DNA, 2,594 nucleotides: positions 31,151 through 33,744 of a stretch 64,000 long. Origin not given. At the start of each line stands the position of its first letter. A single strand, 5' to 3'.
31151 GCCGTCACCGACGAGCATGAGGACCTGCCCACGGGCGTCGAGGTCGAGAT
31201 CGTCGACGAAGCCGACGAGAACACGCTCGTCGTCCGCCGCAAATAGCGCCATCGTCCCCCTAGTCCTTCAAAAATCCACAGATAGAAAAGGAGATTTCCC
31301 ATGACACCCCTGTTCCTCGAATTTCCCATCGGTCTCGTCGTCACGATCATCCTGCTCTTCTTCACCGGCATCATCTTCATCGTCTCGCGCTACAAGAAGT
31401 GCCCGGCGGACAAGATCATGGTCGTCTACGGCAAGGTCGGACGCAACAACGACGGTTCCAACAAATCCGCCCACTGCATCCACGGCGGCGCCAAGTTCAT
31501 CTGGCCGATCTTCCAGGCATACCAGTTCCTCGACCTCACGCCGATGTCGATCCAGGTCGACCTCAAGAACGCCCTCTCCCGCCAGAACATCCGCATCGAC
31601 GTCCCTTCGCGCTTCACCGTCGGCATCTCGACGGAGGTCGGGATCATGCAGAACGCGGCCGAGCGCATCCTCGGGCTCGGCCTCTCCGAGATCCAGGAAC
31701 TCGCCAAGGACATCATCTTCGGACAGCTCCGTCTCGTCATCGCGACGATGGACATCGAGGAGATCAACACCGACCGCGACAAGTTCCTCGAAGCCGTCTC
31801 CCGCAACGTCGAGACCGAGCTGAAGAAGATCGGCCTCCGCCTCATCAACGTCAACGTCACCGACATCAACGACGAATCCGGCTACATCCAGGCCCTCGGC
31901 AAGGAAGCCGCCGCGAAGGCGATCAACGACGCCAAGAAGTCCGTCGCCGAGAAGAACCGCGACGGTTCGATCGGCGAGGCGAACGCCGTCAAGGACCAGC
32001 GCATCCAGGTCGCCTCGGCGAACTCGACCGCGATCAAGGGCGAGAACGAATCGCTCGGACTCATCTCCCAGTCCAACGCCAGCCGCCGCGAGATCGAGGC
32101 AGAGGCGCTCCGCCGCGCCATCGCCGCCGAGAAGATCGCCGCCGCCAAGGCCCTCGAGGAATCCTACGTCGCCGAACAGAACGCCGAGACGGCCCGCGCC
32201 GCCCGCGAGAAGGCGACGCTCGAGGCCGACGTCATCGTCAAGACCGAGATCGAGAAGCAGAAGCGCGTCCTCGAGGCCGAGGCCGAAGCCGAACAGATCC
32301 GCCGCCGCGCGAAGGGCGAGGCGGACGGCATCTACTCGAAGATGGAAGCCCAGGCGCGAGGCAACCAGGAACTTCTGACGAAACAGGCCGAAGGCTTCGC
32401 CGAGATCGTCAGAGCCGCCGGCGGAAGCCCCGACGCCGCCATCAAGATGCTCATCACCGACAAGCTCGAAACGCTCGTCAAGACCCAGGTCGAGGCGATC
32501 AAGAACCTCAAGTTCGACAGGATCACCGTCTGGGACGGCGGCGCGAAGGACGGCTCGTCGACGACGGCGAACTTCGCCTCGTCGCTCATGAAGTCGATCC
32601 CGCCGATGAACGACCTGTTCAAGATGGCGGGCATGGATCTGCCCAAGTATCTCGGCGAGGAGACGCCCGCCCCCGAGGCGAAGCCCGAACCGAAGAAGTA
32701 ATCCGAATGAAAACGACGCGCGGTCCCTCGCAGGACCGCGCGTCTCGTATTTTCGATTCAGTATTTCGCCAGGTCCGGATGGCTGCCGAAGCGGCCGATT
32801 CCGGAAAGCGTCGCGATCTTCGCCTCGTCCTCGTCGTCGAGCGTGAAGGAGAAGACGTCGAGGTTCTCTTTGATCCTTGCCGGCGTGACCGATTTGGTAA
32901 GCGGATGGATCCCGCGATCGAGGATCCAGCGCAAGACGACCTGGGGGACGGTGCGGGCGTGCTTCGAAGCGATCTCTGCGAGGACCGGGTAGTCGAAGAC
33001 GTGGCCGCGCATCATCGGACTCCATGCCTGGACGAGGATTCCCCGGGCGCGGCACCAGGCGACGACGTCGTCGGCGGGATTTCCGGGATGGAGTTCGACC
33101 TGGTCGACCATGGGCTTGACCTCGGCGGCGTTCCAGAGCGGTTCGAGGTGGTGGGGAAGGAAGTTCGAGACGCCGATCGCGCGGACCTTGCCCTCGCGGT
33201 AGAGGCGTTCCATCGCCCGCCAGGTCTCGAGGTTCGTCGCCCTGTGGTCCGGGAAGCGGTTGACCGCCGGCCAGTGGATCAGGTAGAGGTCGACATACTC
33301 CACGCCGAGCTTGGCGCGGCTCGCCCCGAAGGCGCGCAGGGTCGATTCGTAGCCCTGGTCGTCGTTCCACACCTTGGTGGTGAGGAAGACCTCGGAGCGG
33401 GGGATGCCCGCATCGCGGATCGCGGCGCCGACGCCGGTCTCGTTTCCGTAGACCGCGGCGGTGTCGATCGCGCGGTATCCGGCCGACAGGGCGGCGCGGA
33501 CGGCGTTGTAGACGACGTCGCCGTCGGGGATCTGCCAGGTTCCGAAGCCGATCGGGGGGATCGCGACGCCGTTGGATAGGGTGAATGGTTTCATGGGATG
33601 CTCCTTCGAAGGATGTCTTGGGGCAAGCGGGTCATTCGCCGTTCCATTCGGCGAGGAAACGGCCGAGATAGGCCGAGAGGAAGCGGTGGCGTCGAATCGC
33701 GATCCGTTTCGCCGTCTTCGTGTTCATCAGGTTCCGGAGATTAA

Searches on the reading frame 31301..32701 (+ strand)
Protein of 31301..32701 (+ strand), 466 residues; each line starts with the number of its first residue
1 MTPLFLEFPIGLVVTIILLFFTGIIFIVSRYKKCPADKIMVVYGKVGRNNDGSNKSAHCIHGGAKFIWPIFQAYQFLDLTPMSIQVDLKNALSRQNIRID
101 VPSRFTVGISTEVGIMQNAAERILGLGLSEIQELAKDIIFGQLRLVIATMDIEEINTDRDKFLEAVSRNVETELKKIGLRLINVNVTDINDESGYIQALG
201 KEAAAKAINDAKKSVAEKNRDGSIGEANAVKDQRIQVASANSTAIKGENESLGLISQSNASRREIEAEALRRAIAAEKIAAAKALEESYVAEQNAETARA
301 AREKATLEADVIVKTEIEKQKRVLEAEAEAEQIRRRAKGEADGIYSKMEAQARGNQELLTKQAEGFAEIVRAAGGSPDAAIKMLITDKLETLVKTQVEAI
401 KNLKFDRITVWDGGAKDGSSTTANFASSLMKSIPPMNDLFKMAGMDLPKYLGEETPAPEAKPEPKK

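Call 60: search_protein_families(library=pfam, proteins=[window:31301-32701:+], max_evalue=0.00001)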
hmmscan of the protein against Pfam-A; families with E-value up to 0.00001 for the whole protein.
window:31301-32701:+ (466 aa): 1 family
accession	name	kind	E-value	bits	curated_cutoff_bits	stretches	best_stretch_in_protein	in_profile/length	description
PF01145.31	Band_7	-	3.6e-27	96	23.6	1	37-219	6-175/176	SPFH domain / Band 7 family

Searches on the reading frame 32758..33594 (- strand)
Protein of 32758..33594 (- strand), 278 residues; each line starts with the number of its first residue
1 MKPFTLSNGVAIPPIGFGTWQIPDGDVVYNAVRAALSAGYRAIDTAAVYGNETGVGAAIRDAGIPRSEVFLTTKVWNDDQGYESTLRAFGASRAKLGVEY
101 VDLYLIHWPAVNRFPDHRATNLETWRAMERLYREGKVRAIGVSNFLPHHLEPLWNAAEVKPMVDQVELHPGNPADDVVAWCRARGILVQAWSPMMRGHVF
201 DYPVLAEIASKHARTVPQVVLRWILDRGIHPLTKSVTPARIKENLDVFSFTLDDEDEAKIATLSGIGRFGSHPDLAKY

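Call 60: search_protein_families(library=pfam, proteins=[window:32758-33594:-], max_evalue=0.00001)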
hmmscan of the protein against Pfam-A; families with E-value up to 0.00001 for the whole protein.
window:32758-33594:- (278 aa): 1 family
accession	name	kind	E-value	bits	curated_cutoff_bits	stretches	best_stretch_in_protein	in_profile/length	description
PF00248.27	Aldo_ket_red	-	1.2e-52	179.3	24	1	14-261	1-287/291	Aldo/keto reductase family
